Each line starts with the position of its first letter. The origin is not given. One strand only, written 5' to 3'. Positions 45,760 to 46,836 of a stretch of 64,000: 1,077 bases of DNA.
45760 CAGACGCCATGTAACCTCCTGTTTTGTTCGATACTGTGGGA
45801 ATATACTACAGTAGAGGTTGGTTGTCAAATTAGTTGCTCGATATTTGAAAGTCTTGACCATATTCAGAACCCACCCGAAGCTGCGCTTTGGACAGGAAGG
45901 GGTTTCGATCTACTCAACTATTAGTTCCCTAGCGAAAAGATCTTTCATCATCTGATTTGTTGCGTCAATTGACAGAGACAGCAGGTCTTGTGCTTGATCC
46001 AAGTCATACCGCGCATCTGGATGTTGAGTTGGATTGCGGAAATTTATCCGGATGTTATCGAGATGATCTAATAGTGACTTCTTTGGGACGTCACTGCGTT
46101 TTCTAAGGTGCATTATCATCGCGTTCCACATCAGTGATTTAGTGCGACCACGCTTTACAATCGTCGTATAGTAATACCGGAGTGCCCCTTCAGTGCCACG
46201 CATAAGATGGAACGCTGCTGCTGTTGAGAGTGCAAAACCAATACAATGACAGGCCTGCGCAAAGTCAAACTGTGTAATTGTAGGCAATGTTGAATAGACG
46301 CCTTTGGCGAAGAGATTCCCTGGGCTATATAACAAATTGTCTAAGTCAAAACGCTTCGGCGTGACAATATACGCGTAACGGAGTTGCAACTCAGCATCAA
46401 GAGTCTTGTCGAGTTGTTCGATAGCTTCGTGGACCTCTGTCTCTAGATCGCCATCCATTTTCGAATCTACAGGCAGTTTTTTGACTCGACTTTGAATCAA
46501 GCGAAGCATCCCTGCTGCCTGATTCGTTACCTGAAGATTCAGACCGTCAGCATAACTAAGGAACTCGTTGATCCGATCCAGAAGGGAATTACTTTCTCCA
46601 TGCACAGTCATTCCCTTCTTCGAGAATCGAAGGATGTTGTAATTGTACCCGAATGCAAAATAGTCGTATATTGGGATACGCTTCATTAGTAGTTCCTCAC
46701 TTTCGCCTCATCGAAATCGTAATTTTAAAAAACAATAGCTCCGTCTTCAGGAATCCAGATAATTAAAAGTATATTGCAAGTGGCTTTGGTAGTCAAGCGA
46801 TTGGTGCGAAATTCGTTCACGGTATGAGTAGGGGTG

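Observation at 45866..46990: AT-rich islet encoding a HEPN-motif (Rx4H) protein between ssb and rsmI, flanked by dispersed repeats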

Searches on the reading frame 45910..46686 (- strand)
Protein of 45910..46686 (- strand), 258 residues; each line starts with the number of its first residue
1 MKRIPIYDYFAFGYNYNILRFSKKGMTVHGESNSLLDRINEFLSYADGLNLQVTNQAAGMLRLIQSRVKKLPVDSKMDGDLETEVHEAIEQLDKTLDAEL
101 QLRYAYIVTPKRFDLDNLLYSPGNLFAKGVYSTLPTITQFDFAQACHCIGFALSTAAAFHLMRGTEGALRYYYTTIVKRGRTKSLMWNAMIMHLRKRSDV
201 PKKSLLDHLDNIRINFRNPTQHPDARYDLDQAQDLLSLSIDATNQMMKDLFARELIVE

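Call 4: search_protein_families(library=pfam, proteins=[window:45910-46686:-], max_evalue=10)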
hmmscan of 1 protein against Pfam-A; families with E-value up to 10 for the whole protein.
window:45910-46686:- (258 aa): 1 family
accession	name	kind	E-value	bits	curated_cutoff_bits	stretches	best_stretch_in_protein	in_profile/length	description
PF11744.14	ALMT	-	0.21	10.9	20.6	1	52-102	303-352/471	Aluminium activated malate transporter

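Call 5: search_protein_families(library=padloc, proteins=[window:45910-46686:-], max_evalue=10)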
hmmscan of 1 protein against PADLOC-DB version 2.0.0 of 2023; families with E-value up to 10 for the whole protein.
window:45910-46686:- (258 aa): 0 families

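Call 6: search_protein_families(library=ncbifam, proteins=[window:45910-46686:-], max_evalue=10)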
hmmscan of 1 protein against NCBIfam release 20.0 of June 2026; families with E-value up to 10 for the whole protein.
window:45910-46686:- (258 aa): 0 families

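Call 7: search_solved_structures(query=window:45910-46686:-, max_evalue=10)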
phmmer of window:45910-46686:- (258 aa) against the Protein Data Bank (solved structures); distinct sequences matched with E-value up to 10: 6.
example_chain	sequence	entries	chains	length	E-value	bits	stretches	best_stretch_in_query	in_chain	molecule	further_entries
8rbz_c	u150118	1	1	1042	0.14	14.9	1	196-252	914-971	Integrator complex subunit 3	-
6wlg_A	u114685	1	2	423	0.3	13.9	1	195-252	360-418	Integrator complex subunit 3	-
7bv7_A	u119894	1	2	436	0.33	13.8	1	195-252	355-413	Integrator complex subunit 3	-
8hpp_A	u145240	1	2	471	0.41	13.4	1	195-252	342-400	Integrator complex subunit 3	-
9kqp_7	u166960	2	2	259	1.2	11.9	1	158-211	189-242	Chlorophyll a-b binding protein, chloroplastic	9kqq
9bh5_AH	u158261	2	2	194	1.3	11.8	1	69-117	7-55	Small ribosomal subunit protein eS7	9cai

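Call 8: find_homologous_proteins(query=window:45910-46686:-, max_evalue=0.001)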
Query window:45910-46686:- (258 aa): 491 proteins with E <= 0.001 among 903 candidates; the best 120 are listed.
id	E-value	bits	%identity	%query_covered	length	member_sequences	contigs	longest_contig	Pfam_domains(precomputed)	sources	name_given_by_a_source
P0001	5.4e-169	578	100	100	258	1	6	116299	-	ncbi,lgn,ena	-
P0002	2.3e-99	350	63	99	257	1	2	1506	-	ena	-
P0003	5.5e-99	349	63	99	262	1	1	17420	-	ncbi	ncbi:MAG: hypothetical protein AB1427_20890 [Thermodesulfobacteriota bacterium]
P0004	2.9e-95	337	60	99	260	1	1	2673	-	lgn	-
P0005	8.5e-95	335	60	100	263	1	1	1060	-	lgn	-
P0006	9.4e-95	335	59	100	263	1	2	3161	-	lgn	-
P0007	5.7e-94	332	60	99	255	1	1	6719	-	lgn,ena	-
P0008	3.6e-93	330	57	99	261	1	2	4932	-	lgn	-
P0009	7.5e-93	329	59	98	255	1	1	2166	-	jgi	jgi:hypothetical protein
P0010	4.8e-91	323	57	99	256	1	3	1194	-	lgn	-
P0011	5.7e-91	322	58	98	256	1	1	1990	-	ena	-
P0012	4.5e-90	320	56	98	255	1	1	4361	-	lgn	-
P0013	6.9e-90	319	59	98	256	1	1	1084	-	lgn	-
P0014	1.1e-89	318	57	98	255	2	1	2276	-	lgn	-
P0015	1.3e-89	318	58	98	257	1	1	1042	-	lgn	-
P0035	2.2e-84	301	56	99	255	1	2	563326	-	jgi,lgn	jgi:hypothetical protein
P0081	6.3e-73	263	50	96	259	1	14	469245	-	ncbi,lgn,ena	-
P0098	1.6e-64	236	46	99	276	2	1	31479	-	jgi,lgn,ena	-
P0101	6.9e-63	230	47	97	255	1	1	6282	-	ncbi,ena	-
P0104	1.1e-61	227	45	98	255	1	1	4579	-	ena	-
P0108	4.2e-59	218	46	97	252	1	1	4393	-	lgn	-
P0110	1.1e-58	217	44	98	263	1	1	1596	-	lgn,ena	-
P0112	8.1e-58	214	45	97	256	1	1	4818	-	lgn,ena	-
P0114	7.8e-57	211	44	97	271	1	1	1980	-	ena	-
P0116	1.5e-56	210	45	98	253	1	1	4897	-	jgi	jgi:hypothetical protein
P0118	5.6e-56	208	43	97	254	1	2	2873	-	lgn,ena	-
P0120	1.1e-55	207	42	97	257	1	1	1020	-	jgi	jgi:hypothetical protein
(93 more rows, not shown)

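Call 12: search_solved_structures(query=A1, max_evalue=10, show_alignments=2)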
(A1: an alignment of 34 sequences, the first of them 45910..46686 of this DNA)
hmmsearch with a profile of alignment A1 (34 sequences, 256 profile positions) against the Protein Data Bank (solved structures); distinct sequences matched with E-value up to 10: 21.
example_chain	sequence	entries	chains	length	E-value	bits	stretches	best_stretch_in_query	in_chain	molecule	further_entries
8w6e_A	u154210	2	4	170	0.01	18.5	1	25-126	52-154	HBC599 in complex with wFAP1.1 | wFAP1.1 structure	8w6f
5yfp_H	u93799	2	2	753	0.029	17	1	36-99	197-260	Exocyst complex component EXO84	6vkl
8udg_A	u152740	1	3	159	0.1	15.2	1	28-90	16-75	Hemagglutinin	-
8uad_B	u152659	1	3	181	0.14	14.8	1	12-90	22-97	Hemagglutinin HA2 chain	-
6mf9_A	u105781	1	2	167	0.16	14.5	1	181-223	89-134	ZnKn (C2HC)+Athook+bromo domain protein, Taf250, transcription initiation factor IID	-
3bt6_B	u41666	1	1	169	0.17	14.5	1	26-90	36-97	Influenza B hemagglutinin (HA)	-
2rft_B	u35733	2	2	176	0.18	14.4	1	26-90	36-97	Influenza B hemagglutinin (HA)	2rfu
4fqk_B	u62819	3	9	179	0.19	14.3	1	26-90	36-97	Hemagglutinin HA2 | Hemagglutinin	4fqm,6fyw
4nrj_B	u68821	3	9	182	0.19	14.3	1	26-90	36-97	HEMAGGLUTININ HA2 CHAIN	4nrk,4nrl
4m40_B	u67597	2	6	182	0.2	14.3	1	26-90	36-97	Hemagglutinin HA2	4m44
9cfs_A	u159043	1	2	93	0.24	14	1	22-75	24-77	Long regulatory protein rop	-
6cnv_B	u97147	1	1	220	0.29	13.7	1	26-90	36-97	Envelope glycoprotein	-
9bto_B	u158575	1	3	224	0.3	13.7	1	26-90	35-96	Hemagglutinin HA2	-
9x60_P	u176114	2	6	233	0.32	13.6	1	26-90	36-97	Hemagglutinin HA2 chain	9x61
9x5w_B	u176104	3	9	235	0.33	13.5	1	26-90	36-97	Hemagglutinin HA2 chain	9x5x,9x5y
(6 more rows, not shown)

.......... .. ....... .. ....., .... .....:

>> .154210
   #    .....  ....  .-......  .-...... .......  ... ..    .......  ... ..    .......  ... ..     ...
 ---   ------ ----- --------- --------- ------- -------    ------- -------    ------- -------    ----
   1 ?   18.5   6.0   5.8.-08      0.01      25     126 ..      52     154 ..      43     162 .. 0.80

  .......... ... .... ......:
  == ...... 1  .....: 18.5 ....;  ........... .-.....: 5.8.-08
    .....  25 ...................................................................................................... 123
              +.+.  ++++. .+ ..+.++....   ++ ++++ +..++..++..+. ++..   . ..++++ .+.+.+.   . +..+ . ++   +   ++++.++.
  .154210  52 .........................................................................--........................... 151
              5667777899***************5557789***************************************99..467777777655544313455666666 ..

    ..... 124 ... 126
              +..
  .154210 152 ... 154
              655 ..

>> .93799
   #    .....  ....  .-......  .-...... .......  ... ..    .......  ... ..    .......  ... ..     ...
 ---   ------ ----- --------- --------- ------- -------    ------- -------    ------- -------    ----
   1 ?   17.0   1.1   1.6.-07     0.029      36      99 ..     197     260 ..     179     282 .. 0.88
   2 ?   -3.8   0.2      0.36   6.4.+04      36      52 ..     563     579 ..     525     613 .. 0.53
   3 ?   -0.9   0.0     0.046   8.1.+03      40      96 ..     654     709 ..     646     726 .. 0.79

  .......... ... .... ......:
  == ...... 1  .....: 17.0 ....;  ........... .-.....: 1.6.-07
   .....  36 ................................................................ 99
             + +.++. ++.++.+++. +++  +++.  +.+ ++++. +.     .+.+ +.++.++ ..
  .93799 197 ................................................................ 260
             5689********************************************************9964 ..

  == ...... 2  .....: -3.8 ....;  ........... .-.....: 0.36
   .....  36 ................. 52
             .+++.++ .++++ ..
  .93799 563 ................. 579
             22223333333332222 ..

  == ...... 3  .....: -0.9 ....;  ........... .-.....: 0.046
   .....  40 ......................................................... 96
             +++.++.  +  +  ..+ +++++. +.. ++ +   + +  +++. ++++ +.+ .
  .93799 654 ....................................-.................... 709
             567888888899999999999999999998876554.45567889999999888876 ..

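Call 13: search_protein_families(library=pfam, alignment_id=A1, max_evalue=1)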
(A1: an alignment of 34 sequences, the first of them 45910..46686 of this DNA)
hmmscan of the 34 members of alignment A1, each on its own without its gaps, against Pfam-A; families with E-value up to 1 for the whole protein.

A. member 1, window:45910-46686:- (258 aa): 1 family
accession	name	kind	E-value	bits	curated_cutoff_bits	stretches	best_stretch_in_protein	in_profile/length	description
PF11744.14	ALMT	-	0.21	10.9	20.6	1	52-102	303-352/471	Aluminium activated malate transporter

B. families by the number of members that match (of 34 scanned): 42 families (the first 25 are shown)
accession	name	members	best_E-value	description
PF13643.11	DUF4145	13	1.5e-05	Domain of unknown function (DUF4145)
PF05168.19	HEPN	6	0.00065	HEPN domain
PF11744.14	ALMT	4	0.045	Aluminium activated malate transporter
PF04513.17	Baculo_PEP_C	3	0.074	Baculovirus polyhedron envelope protein, PEP, C terminus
PF09659.15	Cas_Csm6_HEPN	2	5.5e-05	Cas_Csm6 HEPN domain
PF00325.26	Crp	2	0.011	Bacterial regulatory proteins, crp family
PF23289.1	Spectrin_5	1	0.00051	Guanine nucleotide exchange factor DBS-like, spectrin-like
PF10137.14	CAP12-PCTIR_TIR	1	0.0094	CAP12/Pycsar effector protein, TIR domain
PF24531.2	ANC1_spectrin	1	0.011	Nuclear anchorage protein 1, spectrin repeat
PF20512.3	PMI_typeI_hel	1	0.03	Phosphomannose isomerase type I, helical insertion domain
PF12802.13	MarR_2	1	0.047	MarR family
PF08448.16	PAS_4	1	0.049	PAS fold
PF04124.18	Dor1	1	0.053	Dor1-like family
PF08785.16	Ku_PK_bind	1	0.057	Ku C terminal domain like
PF03059.22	NAS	1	0.074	Nicotianamine synthase protein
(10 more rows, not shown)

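Call 14: find_encoding_contigs(protein=P0001, flank=6000, max_places=6)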
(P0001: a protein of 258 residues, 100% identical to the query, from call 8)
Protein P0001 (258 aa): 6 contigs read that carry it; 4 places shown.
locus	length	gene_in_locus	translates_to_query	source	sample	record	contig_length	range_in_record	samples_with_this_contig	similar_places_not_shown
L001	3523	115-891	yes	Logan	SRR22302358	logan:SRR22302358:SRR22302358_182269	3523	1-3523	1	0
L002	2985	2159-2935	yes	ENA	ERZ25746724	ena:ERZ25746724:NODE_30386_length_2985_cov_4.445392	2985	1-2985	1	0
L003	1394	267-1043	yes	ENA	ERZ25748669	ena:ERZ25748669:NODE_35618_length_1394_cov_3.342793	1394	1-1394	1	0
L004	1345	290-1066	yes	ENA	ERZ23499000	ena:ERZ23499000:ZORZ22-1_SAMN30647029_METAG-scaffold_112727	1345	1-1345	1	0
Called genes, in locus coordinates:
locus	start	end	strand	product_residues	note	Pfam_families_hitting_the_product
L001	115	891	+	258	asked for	-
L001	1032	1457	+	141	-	PF00436:SSB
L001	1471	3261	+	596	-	PF11028:TMEM260_N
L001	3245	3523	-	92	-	?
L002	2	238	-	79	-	?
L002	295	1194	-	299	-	PF14378:PAP2_3, PF01569:PAP2 (weak)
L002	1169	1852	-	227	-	PF00590:TP_methylase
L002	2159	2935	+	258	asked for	-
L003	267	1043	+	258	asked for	-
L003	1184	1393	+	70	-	?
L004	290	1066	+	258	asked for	-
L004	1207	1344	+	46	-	?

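Call 15: find_encoding_contigs(protein=P0035, flank=6000, max_places=3)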
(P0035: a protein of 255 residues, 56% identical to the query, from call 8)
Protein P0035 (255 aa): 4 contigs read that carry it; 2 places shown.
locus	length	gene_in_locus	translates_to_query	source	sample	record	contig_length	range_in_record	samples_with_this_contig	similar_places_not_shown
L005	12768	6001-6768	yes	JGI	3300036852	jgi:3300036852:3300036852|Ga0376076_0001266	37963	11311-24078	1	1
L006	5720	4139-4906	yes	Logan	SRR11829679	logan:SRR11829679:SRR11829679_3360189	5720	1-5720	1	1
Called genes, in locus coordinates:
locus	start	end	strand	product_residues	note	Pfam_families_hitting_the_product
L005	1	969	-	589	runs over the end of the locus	PF00933:Glyco_hydro_3, PF01915:Glyco_hydro_3_C (weak)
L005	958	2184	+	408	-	PF07075:NamZ_N, PF20732:NamZ_C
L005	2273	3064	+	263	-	-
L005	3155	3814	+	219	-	-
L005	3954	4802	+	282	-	-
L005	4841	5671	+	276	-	PF18928:DUF5677 (weak)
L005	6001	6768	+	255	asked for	-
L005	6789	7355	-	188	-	-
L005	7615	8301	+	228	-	PF01066:CDP-OH_P_transf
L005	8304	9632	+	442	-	PF07994:NAD_binding_5, PF01658:Inos-1-P_synth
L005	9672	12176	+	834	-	PF03030:H_PPase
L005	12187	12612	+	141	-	PF13473:Cupredoxin_1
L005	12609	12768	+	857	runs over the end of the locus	PF00403:HMA, PF00122:E1-E2_ATPase, PF00702:Hydrolase, PF08282:Hydrolase_3 (faint), PF12710:HAD (weak)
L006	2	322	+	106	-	?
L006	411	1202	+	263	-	-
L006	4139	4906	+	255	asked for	-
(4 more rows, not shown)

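Call 16: find_encoding_contigs(protein=P0081, flank=6000, max_places=3)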
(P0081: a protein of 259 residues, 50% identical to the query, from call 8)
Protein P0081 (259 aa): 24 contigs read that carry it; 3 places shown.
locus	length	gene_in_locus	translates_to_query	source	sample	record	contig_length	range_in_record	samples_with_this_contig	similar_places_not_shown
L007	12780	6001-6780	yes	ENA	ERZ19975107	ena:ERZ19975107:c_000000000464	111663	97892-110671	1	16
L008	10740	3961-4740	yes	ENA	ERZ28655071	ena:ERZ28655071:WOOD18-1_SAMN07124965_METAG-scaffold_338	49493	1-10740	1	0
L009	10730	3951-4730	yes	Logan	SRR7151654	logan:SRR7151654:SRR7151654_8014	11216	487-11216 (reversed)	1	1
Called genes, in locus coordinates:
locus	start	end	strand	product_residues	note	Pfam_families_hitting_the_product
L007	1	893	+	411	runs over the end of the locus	PF00696:AA_kinase, PF01842:ACT, PF22468:ACT_9, PF13840:ACT_7, PF22468:ACT_9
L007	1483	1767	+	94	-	-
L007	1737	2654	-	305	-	PF03400:DDE_Tnp_IS1 (faint)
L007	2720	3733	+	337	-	PF10546:P63C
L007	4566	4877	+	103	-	PF13431:TPR_17 (faint)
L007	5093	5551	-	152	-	PF04978:MST, PF05163:DinB (weak), PF12867:DinB_2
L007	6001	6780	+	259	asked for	-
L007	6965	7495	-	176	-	PF01872:RibD_C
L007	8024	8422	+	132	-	PF07963:N_methyl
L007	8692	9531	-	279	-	PF00106:adh_short, PF01370:Epimerase (weak), PF08659:KR, PF13561:adh_short_C2, PF23441:SDR (weak)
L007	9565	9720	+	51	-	-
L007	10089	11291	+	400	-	PF08450:SGL (faint), PF24684:Vgb_lyase (weak), PF22807:TrAA12 (faint), PF01436:NHL (faint), PF06739:SBBP (faint)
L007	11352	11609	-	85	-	-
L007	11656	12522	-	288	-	PF01513:NAD_kinase, PF20143:NAD_kinase_C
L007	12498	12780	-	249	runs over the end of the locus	PF01479:S4, PF01728:FtsJ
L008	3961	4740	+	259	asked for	-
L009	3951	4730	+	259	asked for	-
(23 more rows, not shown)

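Call 18: search_protein_representatives(protein=window:45910-46686:-)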
Query: 258 residues. Proteins with E-value up to 0.001 (for the whole library): 1599; up to 1e-10: 514; up to 1e-30: 147. The best 150 are listed.
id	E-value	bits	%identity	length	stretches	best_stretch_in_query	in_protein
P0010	1.5e-91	322.6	57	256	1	2-254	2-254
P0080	1.1e-73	264.2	53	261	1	1-248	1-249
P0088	4.1e-71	255.8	46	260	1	1-253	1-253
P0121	4.9e-56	206.4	44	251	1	1-253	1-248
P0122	2.0e-55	204.4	44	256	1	1-253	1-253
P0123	2.5e-55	204.1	42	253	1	2-250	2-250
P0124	1.9e-54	201.2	44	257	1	1-253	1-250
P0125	1.5e-53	198.3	41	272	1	5-250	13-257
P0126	3.7e-52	193.7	42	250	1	1-247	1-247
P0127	2.7e-51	190.9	41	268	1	1-250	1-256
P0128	2.8e-50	187.5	41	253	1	5-248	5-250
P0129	2.9e-49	184.2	42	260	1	2-248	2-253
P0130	4.2e-49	183.7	42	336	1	8-250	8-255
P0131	1.3e-48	182.1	45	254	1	1-247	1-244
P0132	1.5e-48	181.9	43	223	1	41-248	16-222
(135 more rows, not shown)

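Call 19: find_related_loci(query=A1, collection=genome_contigs, flank=8000)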
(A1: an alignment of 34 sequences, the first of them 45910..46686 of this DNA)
Query A1 (258 aa) in genome_contigs; peptide patterns used: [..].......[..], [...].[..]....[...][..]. (x = any residue, [..] = any of these).
154 stretches matched a pattern; 130 encode a relative of the query (tblastn E <= 1e-3); the best 80 are kept; 80 distinct loci.
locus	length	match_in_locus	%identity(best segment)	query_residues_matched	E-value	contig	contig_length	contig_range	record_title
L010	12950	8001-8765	63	1-255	1e-106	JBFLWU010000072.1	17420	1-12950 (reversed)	MAG: Thermodesulfobacteriota bacterium isolate MAG040 MAG040_72, whole genome shotgun sequence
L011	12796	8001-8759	55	1-253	2e-94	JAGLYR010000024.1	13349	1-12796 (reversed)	MAG: Candidatus Eisenbacteria bacterium isolate RS_13_32 ZL320.bin.32.fa_24, whole genome shotgun sequence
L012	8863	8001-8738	56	1-246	4e-88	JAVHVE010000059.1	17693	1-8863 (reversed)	MAG: Acidobacteriota bacterium isolate BP_21 scaffold_1097070, whole genome shotgun sequence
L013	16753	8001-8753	51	1-253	3e-84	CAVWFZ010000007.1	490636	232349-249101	MAG: Thermoanaerobaculaceae bacterium isolate MFD04408.bin.1.165 genome assembly, contig: contig_38063, whole genome sho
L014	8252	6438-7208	49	1-253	2e-79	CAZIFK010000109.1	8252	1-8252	MAG TPA_asm: uncultured bacterium isolate binchicken_co62_21 genome assembly, contig: NODE_4184_length_8252_cov_8.598024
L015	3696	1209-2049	53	1-246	3e-74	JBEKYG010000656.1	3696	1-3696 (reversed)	MAG: Acidobacteriota bacterium isolate SPRUCE 66 SPRUCE_66_656, whole genome shotgun sequence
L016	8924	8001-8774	48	1-258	3e-71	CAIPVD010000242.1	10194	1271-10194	MAG: uncultured delta proteobacterium isolate AlinenLipids_bin-3264 genome assembly, contig: bin-3264:242/379, whole gen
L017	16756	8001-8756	45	1-253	2e-65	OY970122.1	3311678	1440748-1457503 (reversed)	MAG: Candidatus Aminicenantes bacterium isolate MFD04408.bin.1.13 genome assembly, chromosome: 1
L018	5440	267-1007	45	1-250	3e-62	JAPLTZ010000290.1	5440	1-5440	MAG: Verrucomicrobia bacterium isolate LacPavin_0818_WC45_MAG_61_7 LacPavin_0818_WC45_scaffold_309124, whole genome shot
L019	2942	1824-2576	43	1-254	4e-60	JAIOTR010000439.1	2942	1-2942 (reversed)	MAG: Bacteroidales bacterium isolate SMBSF75 bin_88_k127_1206382, whole genome shotgun sequence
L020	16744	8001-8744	41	1-248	1e-59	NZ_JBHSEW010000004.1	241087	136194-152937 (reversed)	Comamonas nitrativorans strain CCUG 45781 spades_K_17_127_4, whole genome shotgun sequence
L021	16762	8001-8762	42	1-248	1e-59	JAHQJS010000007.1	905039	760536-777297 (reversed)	MAG: Candidatus Borrarchaeum weybense isolate lw60_2018_gm2_56 NODE_5_length_905039_cov_25.979907, whole genome shotgun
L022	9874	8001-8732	43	1-246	2e-59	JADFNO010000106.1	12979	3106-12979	MAG: Planctomycetota bacterium isolate B63T3L11 B63T3L11_NODE4970, whole genome shotgun sequence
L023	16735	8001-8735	42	1-246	4e-59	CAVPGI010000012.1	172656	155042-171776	MAG: uncultured Gemmatimonadales bacterium isolate MFD10007.bin.2.175 genome assembly, contig: contig_58863, whole genom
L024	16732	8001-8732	43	5-249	5e-59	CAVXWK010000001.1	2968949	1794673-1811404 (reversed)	MAG: uncultured delta proteobacterium isolate MFD04492.bin.2.7 genome assembly, contig: contig_16283, whole genome shotg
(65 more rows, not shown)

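Call 20: predict_structure(alignment_id=A1)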
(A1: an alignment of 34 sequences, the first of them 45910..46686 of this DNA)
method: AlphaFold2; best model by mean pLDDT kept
length: 258 residues; sequences in the alignment: 34
mean_pLDDT: 90.1   pTM: 0.62
mean pLDDT of the five models: 90.1, 88.8, 88.3, 88.0, 85.3
residues with pLDDT >= 90: 178; 70-90: 63; 50-70: 17; < 50: 0
segments of 3 or more residues with pLDDT < 50: none
pLDDT, mean of each block of 10 residues (from residue 1): 69 69 86 88 87 91 96 93 91 86 69 85 96 98 97 95 98 96 95 96 96 90 87 96 98 92
secondary structure, 60 per line:
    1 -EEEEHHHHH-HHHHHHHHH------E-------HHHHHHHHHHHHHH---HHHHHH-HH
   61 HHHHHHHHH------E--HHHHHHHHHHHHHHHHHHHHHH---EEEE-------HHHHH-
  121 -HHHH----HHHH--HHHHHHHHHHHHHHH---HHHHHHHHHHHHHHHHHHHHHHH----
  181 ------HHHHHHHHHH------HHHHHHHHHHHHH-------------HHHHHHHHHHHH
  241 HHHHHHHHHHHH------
elements in order: E2-5 H6-10 H12-20 H35-48 H52-57 H59-69 H79-100 E104-107 H115-119 H122-125 H130-133 H136-150 H154-176 H187-196 H203-215 H229-252

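Call 42: search_protein_families(library=pfam, alignment_id=A3, max_evalue=0.00001)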
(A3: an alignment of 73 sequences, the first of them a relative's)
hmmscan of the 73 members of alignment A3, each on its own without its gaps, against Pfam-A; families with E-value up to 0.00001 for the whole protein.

A. member 1, L010:7348-7599:- (84 aa): 0 families

B. families by the number of members that match (of 73 scanned): 58 families (the first 25 are shown)
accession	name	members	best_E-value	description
PF02222.28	ATP-grasp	7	2.2e-59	ATP-grasp domain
PF21244.3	PurT_C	7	8.6e-29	PurT, C-terminal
PF07478.18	Dala_Dala_lig_C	7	1.4e-10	D-ala D-ala ligase C-terminus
PF22660.2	RS_preATP-grasp-like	7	2.5e-10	Ribonucleotide synthetase preATP-grasp domain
PF02655.19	ATP-grasp_3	6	1e-07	ATP-grasp domain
PF02786.22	CPSase_L_D2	5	1.6e-08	Carbamoyl-phosphate synthase L chain, ATP binding domain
PF01039.27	Carboxyl_trans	2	1.3e-200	Carboxyl transferase domain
PF01040.23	UbiA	2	1.1e-26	UbiA prenyltransferase family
PF03255.19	ACCA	2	5.6e-17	Acetyl co-enzyme A carboxylase carboxyltransferase-like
PF02543.21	Carbam_trans_N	1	3.6e-99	Carbamoyltransferase N-terminus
PF03972.19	MmgE_PrpD_N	1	9.5e-86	MmgE/PrpD N-terminal domain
PF00118.29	Cpn60_TCP1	1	3.8e-77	TCP-1/cpn60 chaperonin family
PF16861.10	Carbam_trans_C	1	2.8e-74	Carbamoyltransferase C-terminus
PF00248.27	Aldo_ket_red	1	9e-66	Aldo/keto reductase family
PF01791.15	DeoC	1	1e-63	DeoC/LacD family aldolase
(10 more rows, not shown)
